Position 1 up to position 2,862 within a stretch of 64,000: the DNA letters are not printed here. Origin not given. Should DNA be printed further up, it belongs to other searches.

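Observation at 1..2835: Giant surface-protein gene missed by the ORF track, with a 17-bp perfect palindrome in its long upstream region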

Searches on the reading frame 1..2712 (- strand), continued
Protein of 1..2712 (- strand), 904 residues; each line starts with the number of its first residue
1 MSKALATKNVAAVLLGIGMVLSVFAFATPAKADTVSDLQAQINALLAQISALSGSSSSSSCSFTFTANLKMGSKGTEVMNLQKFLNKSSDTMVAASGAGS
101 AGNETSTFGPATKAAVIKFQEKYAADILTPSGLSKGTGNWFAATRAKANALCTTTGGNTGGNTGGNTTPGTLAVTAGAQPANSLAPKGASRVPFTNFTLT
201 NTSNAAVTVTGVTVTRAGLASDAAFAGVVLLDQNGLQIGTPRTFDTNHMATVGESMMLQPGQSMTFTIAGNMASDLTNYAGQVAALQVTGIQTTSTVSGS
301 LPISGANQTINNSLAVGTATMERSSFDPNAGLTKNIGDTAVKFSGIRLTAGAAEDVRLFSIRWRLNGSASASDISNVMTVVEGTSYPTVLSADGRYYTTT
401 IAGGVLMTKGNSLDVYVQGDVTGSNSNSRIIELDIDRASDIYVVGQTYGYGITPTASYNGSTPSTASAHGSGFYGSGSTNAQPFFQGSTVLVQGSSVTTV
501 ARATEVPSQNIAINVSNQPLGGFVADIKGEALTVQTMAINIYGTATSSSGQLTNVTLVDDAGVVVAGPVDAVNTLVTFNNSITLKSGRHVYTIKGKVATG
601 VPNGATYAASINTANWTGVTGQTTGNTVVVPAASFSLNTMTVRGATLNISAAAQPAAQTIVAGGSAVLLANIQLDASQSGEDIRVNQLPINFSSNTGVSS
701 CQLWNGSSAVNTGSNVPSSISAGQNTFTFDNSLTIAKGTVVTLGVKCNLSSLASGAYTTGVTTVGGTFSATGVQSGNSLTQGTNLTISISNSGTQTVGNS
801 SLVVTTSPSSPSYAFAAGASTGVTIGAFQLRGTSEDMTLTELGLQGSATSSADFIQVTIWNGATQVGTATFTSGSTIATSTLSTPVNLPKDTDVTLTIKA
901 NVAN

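Call 36: predict_structure(alignment_id=A4)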
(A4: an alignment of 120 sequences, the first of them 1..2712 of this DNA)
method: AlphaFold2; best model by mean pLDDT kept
length: 904 residues; sequences in the alignment: 120
mean_pLDDT: 87.2   pTM: 0.59
mean pLDDT of the five models: 87.2, 86.4, 86.4, 85.9, 83.7
residues with pLDDT >= 90: 596; 70-90: 222; 50-70: 27; < 50: 59
segments of 3 or more residues with pLDDT < 50: 1-35, 50-58, 155-167
pLDDT, mean of each block of 10 residues (from residue 1): 33 33 32 46 56 44 91 94 93 90 94 96 89 89 90 52 44 92 88 95 90 92 92 86 92 91 94 87 94 90 93 88 95 93 96 91 94 95 95 91 93 97 87 93 90 83 90 78 92 90 94 92 94 96 77 94 95 92 95 93 90 95 89 94 93 91 92 95 95 93 96 92 94 95 96 93 86 90 90 91 92 87 94 89 86 88 94 85 92 94 88
secondary structure, 60 per line:
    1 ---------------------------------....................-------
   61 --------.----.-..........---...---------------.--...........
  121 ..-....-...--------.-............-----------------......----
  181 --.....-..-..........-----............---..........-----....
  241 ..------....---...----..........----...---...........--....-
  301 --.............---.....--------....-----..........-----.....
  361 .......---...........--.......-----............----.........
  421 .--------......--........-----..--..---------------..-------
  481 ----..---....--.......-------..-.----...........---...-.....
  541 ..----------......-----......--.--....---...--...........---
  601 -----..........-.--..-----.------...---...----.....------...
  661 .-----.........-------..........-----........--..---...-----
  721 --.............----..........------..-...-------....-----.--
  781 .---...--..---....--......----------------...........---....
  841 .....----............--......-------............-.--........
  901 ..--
elements in order (helices of 4 or more, strands of 3 or more residues): H34-53 H76-85 H110-122 H124-127 H142-153 E171-176 E183-187 E192-201 E207-218 E225-231 E237-242 E249-252 E256-258 E263-272 E283-293 E296-299 E303-315 E319-323 E332-335 E341-350 E356-367 E374-381 E384-390 E396-407 E412-421 E430-435 E441-445 E490-493 E496-502 E518-528 E532-534 E536-542 E553-558 E564-569 E575-578 E582-584 E587-597 E606-612 E634-636 E640-642 E647-651 E658-661 E667-675 E683-692 E698-705 E723-735 E740-749 E759-761 E769-772 E785-787 E795-798 E801-806 E823-833 E837-845 H850-853 E854-861 E864-869 E877-888 E893-902

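Call 38: fold_search(model_id=the predicted structure, library=pdb)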
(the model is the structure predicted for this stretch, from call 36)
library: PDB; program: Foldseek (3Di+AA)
matches with E <= 10: 1514; with E <= 0.001: 151
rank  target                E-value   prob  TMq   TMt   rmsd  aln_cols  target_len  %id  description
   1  9ijj_h                4.5e-13  1.00  0.14  0.10  32.0       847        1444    7  In situ structure of the central apparatus in mouse sperm axoneme. (released 2025-06-04)
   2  8beg_B                6.8e-13  1.00  0.14  0.17  23.4       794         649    9  Structure of Ig-like domains from PrgB (released 2022-11-30)
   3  8beg_A                7.1e-13  1.00  0.13  0.17  22.9       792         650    9  Structure of Ig-like domains from PrgB (released 2022-11-30)
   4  7som_D                2.9e-11  1.00  0.12  0.08  39.2       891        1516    7  Ciliary C2 central pair apparatus isolated from Chlamydomonas reinhardtii (released 2022-04-13)
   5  9ijj_C                5.7e-10  1.00  0.13  0.12  24.4       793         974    9  In situ structure of the central apparatus in mouse sperm axoneme. (released 2025-06-04)
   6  4mmx_A                7.2e-10  1.00  0.21  0.20  14.0       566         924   11  Integrin AlphaVBeta3 ectodomain bound to the tenth domain of Fibronectin (released 2014-03-26)
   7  9e8a_A                9.0e-10  1.00  0.24  0.23  12.7       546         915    9  Integrin aIIbb3 bent conformation from human platelet membrane crude preparation (released 2025-10-15)
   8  9b4h_A                2.3e-09  1.00  0.15  0.10  29.4       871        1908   12  Chlamydomonas reinhardtii mastigoneme filament (released 2024-04-10)
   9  9ijj_4A               4.2e-09  1.00  0.13  0.06  38.4      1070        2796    7  In situ structure of the central apparatus in mouse sperm axoneme. (released 2025-06-04)
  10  7nxd_A                5.5e-09  1.00  0.21  0.21  15.2       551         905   10  Cryo-EM structure of human integrin alpha5beta1 in the half-bent conformation (released 2021-08-25)
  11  4nen_A                5.8e-09  1.00  0.12  0.11  25.2       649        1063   10  An internal ligand-bound, metastable state of a leukocyte integrin, aXb2 (released 2014-01-15)
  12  4g1m_A                6.1e-09  1.00  0.20  0.20  14.2       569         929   10  Re-refinement of alpha V beta 3 structure (released 2012-12-12)
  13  1jv2_A                6.7e-09  1.00  0.22  0.21  13.5       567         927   10  CRYSTAL STRUCTURE OF THE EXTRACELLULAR SEGMENT OF INTEGRIN ALPHAVBETA3 (released 2001-10-17)
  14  8xen_A                7.0e-09  1.00  0.18  0.18  23.3       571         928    9  Cryo-EM structure of integrin ITGAV/ITGB3 complex, conformation 4 (released 2024-12-18)
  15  6tav_D                7.3e-09  0.99  0.11  0.08  45.8       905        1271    9  Crystal structure of endopeptidase-induced alpha2-macroglobulin (released 2021-05-12)
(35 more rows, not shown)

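Call 45: search_protein_families(library=ncbifam, proteins=[window:1-2712:-, P0001], max_evalue=0.1)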
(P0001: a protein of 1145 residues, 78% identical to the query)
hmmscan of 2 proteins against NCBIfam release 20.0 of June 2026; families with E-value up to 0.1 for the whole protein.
window:1-2712:- (904 aa): 0 families

P0001 (1145 aa): 2 families
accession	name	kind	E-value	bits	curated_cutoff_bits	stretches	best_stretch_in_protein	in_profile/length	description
NF012196.1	Ig_like_ice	domain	0.015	15.1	50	0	578-635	34-96/108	Ig-like domain-containing protein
NF001838.0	PRK00561.1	equivalog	0.039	13.4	265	0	846-907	145-206/259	NAD(+) kinase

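Call 46: search_protein_families(library=pfam, proteins=[P0001, L001:2300-3112:+, L001:3251-4066:+], max_evalue=0.1)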
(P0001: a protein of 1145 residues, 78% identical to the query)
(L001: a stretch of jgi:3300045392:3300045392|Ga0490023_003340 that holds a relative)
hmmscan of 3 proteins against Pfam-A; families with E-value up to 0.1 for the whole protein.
P0001 (1145 aa): 2 families
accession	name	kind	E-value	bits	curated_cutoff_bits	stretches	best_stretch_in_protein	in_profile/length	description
PF01471.23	PG_binding_1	-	0.00041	20.9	23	1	75-123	2-41/57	Putative peptidoglycan binding domain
PF06280.18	fn3_5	-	0.08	14.1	27.6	1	197-316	13-108/112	Fn3-like domain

L001:2300-3112:+ (271 aa): 0 families

L001:3251-4066:+ (272 aa): 13 families
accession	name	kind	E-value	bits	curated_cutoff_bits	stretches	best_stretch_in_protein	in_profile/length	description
PF14559.12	TPR_19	-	3.6e-09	37.3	25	2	129-193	2-64/68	Tetratricopeptide repeat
PF13424.12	TPR_12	-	8e-06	26.4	30.1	0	130-182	15-74/77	Tetratricopeptide repeat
PF13431.12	TPR_17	-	2.4e-05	24.7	24.4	0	176-199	2-25/34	Tetratricopeptide repeat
PF23914.1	TPR_CcmH_CycH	-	3e-05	24.3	42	1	149-250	47-147/158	Cytochrome c-type biogenesis protein H TPR domain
PF13428.12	TPR_14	-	4.8e-05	24.1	23.5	0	225-254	2-31/44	Tetratricopeptide repeat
PF13432.12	TPR_16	-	5e-05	24.1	32.7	1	131-186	10-64/65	Tetratricopeptide repeat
PF13181.12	TPR_8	-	0.00038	20.8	25.7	0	154-186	3-34/34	Tetratricopeptide repeat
PF07719.23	TPR_2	-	0.00078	19.8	27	0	165-186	13-34/34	Tetratricopeptide repeat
PF13414.12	TPR_11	-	0.0017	18.4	26.8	0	167-193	8-34/42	TPR repeat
PF12895.13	ANAPC3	-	0.004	17.9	27.2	1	216-270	15-69/82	Anaphase-promoting complex, cyclosome, subunit 3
PF25068.1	ARM_TT21_4th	-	0.016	15.9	30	0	131-186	12-65/153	Tetratricopeptide repeat protein 21 forth ARM domain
PF14863.12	Alkyl_sulf_dimr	-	0.047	14.5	26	0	207-246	86-125/139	Alkyl sulfatase dimerisation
PF13176.12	TPR_7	-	0.066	13.8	27.9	0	156-186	3-34/36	Tetratricopeptide repeat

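Call 86: search_protein_families(library=pfam, proteins=[L082:9647-10354:+, L082:10357-11235:+, L082:11238-12005:+, L082:12087-13730:+, L082:13745-14353:+], max_evalue=0.001)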
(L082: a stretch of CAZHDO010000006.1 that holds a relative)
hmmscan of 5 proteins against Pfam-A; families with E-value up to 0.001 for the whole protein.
L082:9647-10354:+ (235 aa): 2 families
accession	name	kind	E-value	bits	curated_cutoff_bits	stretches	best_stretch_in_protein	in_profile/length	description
PF13431.12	TPR_17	-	0.00023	21.6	24.4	0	114-142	5-33/34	Tetratricopeptide repeat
PF13414.12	TPR_11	-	0.00092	19.3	26.8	0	137-166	9-38/42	TPR repeat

L082:10357-11235:+ (292 aa): 0 families

L082:11238-12005:+ (255 aa): 1 family
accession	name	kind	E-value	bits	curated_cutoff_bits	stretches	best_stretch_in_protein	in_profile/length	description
PF01797.21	Y1_Tnp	-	7.4e-07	29.8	23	1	107-182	39-119/121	Transposase IS200 like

L082:12087-13730:+ (547 aa): 3 families
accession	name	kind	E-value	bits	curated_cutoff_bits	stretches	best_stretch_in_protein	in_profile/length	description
PF00932.25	LTD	-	2.6e-15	57.2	34.3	2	35-146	6-105/109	Lamin Tail Domain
PF18911.6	PKD_4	-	9.6e-09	35.6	27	1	248-311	8-69/85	PKD domain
PF00801.26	PKD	-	2.7e-06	27.7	23.5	1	245-309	3-64/80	PKD domain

L082:13745-14353:+ (202 aa): 1 family
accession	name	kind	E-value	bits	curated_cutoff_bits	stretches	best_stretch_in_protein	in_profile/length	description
PF03167.25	UDG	-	1.1e-30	107.1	24.3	1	39-185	2-127/141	Uracil DNA glycosylase superfamily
